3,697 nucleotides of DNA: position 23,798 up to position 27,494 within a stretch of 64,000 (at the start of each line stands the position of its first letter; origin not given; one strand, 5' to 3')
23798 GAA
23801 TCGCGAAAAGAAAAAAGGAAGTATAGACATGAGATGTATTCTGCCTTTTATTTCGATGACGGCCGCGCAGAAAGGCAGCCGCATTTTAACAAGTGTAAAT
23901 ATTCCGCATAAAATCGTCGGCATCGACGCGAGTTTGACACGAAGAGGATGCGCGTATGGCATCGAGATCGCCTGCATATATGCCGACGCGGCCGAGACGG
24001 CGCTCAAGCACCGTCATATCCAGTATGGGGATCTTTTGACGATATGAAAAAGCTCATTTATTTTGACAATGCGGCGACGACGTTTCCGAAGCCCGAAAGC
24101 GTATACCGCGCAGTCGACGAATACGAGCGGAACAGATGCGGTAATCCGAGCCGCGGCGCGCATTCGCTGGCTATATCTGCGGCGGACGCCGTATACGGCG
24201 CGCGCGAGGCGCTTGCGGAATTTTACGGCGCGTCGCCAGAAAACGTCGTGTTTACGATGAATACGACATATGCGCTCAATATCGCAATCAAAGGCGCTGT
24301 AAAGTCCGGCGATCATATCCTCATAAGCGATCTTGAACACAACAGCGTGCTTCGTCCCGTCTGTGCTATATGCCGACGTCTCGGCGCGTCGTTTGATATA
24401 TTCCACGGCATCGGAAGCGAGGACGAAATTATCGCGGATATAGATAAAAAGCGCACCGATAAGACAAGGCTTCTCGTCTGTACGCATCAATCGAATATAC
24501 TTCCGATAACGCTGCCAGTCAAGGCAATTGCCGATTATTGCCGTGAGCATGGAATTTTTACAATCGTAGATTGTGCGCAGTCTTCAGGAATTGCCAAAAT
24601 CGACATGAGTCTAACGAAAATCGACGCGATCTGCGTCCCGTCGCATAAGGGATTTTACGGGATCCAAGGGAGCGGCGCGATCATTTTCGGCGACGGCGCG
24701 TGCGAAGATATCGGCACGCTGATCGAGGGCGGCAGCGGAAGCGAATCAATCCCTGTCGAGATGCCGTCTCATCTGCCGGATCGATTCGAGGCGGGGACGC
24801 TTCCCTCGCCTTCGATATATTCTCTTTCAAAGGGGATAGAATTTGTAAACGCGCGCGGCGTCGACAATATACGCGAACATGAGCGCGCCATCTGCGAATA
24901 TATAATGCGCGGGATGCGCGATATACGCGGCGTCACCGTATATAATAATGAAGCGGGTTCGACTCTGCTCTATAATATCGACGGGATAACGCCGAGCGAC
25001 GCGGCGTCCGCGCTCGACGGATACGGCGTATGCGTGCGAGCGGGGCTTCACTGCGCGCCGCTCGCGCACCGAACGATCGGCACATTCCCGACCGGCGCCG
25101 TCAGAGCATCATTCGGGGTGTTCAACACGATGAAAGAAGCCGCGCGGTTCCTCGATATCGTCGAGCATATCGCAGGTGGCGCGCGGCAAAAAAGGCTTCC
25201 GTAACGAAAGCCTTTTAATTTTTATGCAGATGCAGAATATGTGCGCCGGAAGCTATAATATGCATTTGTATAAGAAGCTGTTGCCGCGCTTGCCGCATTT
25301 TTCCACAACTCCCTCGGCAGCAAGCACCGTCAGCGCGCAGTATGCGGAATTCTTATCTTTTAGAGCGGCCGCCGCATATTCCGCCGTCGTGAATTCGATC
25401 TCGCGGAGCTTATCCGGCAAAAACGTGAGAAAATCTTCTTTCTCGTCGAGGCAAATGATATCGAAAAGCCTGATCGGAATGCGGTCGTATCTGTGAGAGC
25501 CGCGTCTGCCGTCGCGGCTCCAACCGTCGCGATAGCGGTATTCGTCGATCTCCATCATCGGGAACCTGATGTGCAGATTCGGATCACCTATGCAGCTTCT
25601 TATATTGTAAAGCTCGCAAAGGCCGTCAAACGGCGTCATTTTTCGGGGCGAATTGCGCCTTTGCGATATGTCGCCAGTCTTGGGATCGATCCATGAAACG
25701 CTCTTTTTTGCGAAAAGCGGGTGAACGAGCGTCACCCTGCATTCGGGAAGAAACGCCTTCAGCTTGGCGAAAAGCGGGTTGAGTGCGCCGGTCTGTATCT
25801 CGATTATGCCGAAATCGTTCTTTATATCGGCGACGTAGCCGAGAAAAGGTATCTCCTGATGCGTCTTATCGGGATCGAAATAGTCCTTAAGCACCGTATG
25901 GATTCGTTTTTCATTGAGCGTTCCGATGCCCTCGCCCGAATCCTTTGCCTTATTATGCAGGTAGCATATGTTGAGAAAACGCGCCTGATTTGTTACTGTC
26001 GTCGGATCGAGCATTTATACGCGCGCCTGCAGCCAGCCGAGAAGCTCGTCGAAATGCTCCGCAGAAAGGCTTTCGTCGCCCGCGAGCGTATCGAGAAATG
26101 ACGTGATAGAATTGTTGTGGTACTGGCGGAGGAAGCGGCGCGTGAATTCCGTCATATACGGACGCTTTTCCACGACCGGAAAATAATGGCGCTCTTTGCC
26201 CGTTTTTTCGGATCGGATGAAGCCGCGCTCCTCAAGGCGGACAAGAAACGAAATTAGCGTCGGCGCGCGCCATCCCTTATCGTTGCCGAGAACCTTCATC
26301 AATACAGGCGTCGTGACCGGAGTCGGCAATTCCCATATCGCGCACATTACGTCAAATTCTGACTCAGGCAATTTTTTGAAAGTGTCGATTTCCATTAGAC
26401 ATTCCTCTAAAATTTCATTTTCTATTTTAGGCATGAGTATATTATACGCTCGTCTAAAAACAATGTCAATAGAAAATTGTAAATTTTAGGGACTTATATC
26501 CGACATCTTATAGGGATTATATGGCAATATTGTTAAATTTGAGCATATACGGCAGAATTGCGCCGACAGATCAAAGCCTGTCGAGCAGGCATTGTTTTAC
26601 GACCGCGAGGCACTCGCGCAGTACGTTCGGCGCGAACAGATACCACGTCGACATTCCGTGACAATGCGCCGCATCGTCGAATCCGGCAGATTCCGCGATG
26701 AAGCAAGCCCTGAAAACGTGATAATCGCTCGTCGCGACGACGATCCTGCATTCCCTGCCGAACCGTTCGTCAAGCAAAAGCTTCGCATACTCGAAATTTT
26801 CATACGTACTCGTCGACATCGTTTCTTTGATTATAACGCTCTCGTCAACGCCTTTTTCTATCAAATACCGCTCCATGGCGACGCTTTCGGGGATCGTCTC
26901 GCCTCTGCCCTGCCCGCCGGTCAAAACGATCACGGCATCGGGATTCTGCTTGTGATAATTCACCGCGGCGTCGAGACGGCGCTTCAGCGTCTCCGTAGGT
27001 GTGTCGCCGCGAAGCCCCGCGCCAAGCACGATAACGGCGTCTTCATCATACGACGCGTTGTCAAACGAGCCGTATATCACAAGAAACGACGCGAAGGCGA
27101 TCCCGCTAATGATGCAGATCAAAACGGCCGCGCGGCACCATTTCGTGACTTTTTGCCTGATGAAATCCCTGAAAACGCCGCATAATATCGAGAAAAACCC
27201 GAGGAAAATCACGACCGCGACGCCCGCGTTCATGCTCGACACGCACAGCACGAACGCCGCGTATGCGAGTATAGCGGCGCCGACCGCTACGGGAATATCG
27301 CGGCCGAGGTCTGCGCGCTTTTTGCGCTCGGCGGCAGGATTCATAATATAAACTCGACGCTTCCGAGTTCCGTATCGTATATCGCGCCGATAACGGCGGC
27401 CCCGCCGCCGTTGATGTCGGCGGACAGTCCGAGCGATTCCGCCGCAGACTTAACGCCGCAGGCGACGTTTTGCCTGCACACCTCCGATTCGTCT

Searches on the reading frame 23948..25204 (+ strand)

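Call 44: search_protein_families(library=pfam, proteins=[window:23948-25204:+], max_evalue=0.00001)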
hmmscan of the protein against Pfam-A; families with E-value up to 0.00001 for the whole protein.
window:23948-25204:+ (418 aa): 1 family
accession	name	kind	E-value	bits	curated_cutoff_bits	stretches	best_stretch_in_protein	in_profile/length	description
PF00266.25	Aminotran_5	-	1.3e-75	255.1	21.5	1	37-400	1-370/371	Aminotransferase class-V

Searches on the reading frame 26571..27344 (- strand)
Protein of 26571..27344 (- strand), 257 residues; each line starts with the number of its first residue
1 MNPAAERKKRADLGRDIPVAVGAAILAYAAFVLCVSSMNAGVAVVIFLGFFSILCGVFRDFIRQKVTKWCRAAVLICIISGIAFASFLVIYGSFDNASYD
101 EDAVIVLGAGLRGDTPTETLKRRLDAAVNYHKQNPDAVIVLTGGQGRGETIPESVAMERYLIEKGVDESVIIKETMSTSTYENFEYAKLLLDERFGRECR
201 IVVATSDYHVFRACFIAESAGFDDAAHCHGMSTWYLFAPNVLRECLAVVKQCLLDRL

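Call 45: search_protein_families(library=pfam, proteins=[window:26571-27344:-], max_evalue=0.00001)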
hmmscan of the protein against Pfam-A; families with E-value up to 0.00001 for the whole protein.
window:26571-27344:- (257 aa): 1 family
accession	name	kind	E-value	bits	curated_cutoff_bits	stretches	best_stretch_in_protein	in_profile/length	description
PF02698.23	DUF218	-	1.4e-28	99.9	27.6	1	102-244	1-130/133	DUF218 domain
